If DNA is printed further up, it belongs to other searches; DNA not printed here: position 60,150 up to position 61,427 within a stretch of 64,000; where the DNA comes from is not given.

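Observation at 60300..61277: MVD-family enzyme with the catalytic Asp position apparently replaced (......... instead of FT(M)DAGPN)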

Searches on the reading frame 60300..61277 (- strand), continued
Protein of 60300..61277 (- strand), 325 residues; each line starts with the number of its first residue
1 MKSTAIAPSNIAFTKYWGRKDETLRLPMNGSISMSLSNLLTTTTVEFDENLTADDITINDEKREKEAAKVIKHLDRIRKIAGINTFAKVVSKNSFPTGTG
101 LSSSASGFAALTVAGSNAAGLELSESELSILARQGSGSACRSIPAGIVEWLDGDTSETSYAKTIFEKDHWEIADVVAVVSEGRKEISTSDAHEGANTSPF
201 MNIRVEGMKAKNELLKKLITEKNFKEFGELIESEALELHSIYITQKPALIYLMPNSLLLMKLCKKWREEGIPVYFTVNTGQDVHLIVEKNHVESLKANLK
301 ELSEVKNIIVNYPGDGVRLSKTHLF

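Call 73: search_protein_families(library=ncbifam, proteins=[L084:13473-13781:-, L084:4951-5781:-, L084:10945-11937:+, L084:2291-3256:-, L084:10001-10948:+, L084:3253-4293:-], max_evalue=0.00001)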
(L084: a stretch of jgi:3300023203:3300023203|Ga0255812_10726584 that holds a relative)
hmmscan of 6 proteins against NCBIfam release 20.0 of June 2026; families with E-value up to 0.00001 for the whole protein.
L084:13473-13781:- (102 aa): 9 families
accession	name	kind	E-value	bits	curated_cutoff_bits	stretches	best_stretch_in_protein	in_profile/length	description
NF002240.0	PRK01146.2-4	equivalog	6.7e-25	87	73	1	19-101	1-81/85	DNA-directed RNA polymerase subunit L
NF002237.0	PRK01146.2-1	equivalog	2.8e-17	62.7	103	1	17-96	1-80/92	DNA-directed RNA polymerase subunit L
NF002235.0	PRK01146.1-3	equivalog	7.3e-15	54.8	95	1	17-92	1-79/95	DNA-directed RNA polymerase subunit L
NF002241.0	PRK01146.2-5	equivalog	8.2e-15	54.7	128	1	17-101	4-88/100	DNA-directed RNA polymerase subunit L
NF002239.0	PRK01146.2-3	equivalog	1e-12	48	108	1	17-98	1-82/92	DNA-directed RNA polymerase subunit L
NF002236.0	PRK01146.1-5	equivalog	1.7e-12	47.1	134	1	17-99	1-87/94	DNA-directed RNA polymerase subunit L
NF002234.0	PRK01146.1-2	equivalog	3.1e-11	43.6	133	1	17-90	1-83/95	DNA-directed RNA polymerase subunit L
NF002238.0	PRK01146.2-2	equivalog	4.1e-10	39.4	133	1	17-100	1-85/92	DNA-directed RNA polymerase subunit L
NF002233.0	PRK01146.1-1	equivalog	4.7e-10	39.3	79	1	17-95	1-80/92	DNA-directed RNA polymerase subunit L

L084:4951-5781:- (276 aa): 10 families
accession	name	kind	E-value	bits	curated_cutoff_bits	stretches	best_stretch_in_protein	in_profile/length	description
TIGR00549.1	mevalon_kin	equivalog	6.5e-56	189.8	163.05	1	3-252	1-275/276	mevalonate kinase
NF003036.0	PRK03926.1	equivalog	2.4e-36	125.4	403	1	3-258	6-270/302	mevalonate kinase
NF003006.0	PRK03817.1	equivalog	4.2e-16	58.9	443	1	180-266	239-323/352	galactokinase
TIGR00131.1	gal_kin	equivalog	4.4e-09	35.7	226.65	1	190-264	284-358/388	galactokinase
NF002288.1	PRK01212.1-4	equivalog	1.3e-08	34.2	194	0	56-108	66-123/303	homoserine kinase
NF001816.0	PRK00555.1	equivalog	4.3e-08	32.5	509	0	191-254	260-324/363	galactokinase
TIGR01920.1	Shik_kin_archae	equivalog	3.3e-07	29.9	126.85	1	30-107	35-112/266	shikimate kinase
NF003705.0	PRK05322.1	equivalog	5.7e-07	28.6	385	0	189-252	282-347/388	galactokinase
NF049969.1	GlMnHpPKinHddA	equivalog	2.3e-06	27.3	600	0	174-252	222-302/338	D-glycero-D-manno-heptose 7-phosphate kinase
TIGR00191.1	thrB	equivalog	2.9e-06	26.3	168.25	0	59-115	72-132/304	homoserine kinase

L084:10945-11937:+ (330 aa): 4 families
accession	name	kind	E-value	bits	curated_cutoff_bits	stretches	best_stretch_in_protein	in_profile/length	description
NF040957.1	Arch_PMK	equivalog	1.9e-19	70.3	500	1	6-311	6-286/316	phosphomevalonate kinase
TIGR01220.1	Pmev_kin_Gr_pos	equivalog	2.4e-19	69.6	165.7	1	74-313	88-331/358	phosphomevalonate kinase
TIGR01219.1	Pmev_kin_ERG8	equivalog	7.4e-16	58.1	376.95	1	70-287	125-364/456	phosphomevalonate kinase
TIGR00549.1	mevalon_kin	equivalog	8.1e-13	48.5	163.05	1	64-308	63-273/276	mevalonate kinase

L084:2291-3256:- (321 aa): 5 families
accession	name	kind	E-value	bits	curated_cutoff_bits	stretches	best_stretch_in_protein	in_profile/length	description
TIGR02151.1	IPP_isom_2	equivalog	2.5e-106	355.5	281.3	1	4-319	2-336/338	type 2 isopentenyl-diphosphate Delta-isomerase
NF033901.1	L_lactate_LldD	exception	1.8e-14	53.5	550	1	239-313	296-371/377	FMN-dependent L-lactate dehydrogenase LldD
NF008398.0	PRK11197.1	subfamily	3.3e-14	52.4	376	1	240-314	297-372/381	L-lactate dehydrogenase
TIGR03966.1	actino_HemFlav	equivalog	4.6e-10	38.8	470.85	1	187-313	257-373/385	pre-mycofactocin synthase MftD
TIGR02708.1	L_lactate_ox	equivalog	3.6e-08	32.8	645.5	0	242-316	282-357/367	L-lactate oxidase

L084:10001-10948:+ (315 aa): 4 families
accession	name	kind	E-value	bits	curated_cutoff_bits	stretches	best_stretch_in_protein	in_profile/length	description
TIGR01240.1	mevDPdecarb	equivalog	1.5e-67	227.8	171.35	1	4-295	2-301/305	diphosphomevalonate decarboxylase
NF040704.1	IPP_alt_MvaD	equivalog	7.5e-54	183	475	1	2-299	1-302/323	phosphomevalonate decarboxylase MvaD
NF040847.1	mev_decarb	equivalog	5.2e-16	58.8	560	1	12-287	45-324/350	bisphosphomevalonate decarboxylase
NF040848.1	mev_kinase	equivalog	1.8e-10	40.3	440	1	12-297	15-304/323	mevalonate-3-kinase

L084:3253-4293:- (346 aa): 16 families
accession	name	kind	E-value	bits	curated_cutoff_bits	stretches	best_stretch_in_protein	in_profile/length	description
NF040698.1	IdsA_Meth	equivalog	4.2e-51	174.1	468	1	42-345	39-327/328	short chain isoprenyl diphosphate synthase IdsA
NF041169.1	f2_encap_cargo4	exception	4.6e-48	164.2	450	1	43-332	48-317/334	family 2 encapsulin nanocompartment cargo protein polyprenyl transferase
NF041003.1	GGPP_syn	equivalog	1.8e-47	162.1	500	2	151-324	126-300/326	geranylgeranyl diphosphate synthase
NF040789.2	gerfarn_diphsyn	equivalog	4.8e-41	141.1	560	1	125-344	120-343/345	geranylfarnesyl diphosphate synthase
NF045485.1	FPPsyn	subfamily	3.9e-36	124.7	275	2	148-281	120-261/288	farnesyl diphosphate synthase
NF045685.1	GGPPSynCrtE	equivalog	1.8e-29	102.7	460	1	39-283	36-268/293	geranylgeranyl diphosphate synthase CrtE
NF045549.1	GGPPsyn_IdsB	equivalog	2e-29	102.7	475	2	131-319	129-320/346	geranylgeranyl diphosphate synthase IdsB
NF008140.0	PRK10888.1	equivalog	1.6e-28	100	412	2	165-315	137-290/323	octaprenyl diphosphate synthase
TIGR02748.1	GerC3_HepT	equivalog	5e-26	91.6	456.55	2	188-320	160-291/319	heptaprenyl diphosphate synthase component II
NF007877.0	PRK10581.1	equivalog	1.4e-25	90.1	321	2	169-281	153-269/299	(2E,6E)-farnesyl diphosphate synthase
TIGR02749.1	prenyl_cyano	equivalog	2.8e-23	82.4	383.2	1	184-344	160-320/322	solanesyl diphosphate synthase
NF042416.1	GFPPS_Mycobact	equivalog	1.4e-22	80.1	600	1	35-331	32-332/350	bifunctional (2E,6E)-farnesyl/geranyl diphosphate synthase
NF040627.1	GFPS_Meth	equivalog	1.1e-21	77.5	600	2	124-290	97-255/285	geranylfarnesyl diphosphate synthase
NF042417.1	NPPPS_Mycobact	equivalog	1.6e-21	76.7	600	1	159-306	143-293/335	nonaprenyl/(2E,6E)-farnesyl/geranylgeranyl diphosphat synthase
NF045628.1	HxpDPsynlarge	equivalog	4.2e-19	68.7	500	2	184-310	148-274/311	hexaprenyl-diphosphate synthase large subunit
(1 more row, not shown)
